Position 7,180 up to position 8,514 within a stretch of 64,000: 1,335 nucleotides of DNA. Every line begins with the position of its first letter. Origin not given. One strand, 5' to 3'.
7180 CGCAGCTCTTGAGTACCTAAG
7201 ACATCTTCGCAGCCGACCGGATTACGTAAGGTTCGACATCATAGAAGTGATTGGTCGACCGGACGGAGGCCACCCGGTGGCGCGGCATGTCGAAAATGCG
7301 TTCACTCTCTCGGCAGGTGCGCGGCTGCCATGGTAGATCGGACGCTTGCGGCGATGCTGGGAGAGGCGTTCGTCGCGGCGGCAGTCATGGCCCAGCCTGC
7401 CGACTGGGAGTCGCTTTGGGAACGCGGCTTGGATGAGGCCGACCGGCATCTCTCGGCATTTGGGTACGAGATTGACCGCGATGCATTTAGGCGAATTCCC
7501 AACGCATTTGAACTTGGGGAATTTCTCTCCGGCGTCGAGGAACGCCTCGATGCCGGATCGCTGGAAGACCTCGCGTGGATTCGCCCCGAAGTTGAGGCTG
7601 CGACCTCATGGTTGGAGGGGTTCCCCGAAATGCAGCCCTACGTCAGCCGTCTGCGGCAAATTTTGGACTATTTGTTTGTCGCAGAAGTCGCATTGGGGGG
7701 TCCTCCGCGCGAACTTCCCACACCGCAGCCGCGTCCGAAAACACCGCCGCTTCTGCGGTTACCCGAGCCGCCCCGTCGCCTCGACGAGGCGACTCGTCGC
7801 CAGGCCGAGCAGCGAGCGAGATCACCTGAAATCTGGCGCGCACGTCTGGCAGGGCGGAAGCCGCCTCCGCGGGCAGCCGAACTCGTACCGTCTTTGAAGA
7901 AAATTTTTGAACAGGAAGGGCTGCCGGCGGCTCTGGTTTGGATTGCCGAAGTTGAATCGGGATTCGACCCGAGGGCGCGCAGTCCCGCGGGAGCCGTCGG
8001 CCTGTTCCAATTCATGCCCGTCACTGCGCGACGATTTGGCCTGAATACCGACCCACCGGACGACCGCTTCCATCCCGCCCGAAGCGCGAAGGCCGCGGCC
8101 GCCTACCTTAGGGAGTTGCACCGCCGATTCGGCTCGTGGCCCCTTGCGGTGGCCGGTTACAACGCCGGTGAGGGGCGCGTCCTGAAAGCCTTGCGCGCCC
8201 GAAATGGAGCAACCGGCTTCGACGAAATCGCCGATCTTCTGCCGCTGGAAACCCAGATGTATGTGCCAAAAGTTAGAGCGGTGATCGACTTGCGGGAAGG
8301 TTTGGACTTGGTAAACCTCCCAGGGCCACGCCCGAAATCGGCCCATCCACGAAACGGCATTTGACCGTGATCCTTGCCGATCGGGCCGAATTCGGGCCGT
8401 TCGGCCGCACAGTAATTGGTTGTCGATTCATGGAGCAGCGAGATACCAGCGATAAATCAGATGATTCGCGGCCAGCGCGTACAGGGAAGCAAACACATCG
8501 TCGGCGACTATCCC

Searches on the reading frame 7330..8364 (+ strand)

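Call 9: search_protein_families(library=pfam, proteins=[window:7330-8364:+], max_evalue=0.001)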
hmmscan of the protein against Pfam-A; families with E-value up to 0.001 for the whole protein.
window:7330-8364:+ (344 aa): 2 families
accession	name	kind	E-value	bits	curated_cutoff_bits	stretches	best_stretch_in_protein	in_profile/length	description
PF01464.25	SLT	-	2.3e-28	98.5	21.3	1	198-292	13-109/117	Transglycosylase SLT domain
PF13406.11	SLT_2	-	0.00099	18.8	24.3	0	195-242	128-175/292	Transglycosylase SLT domain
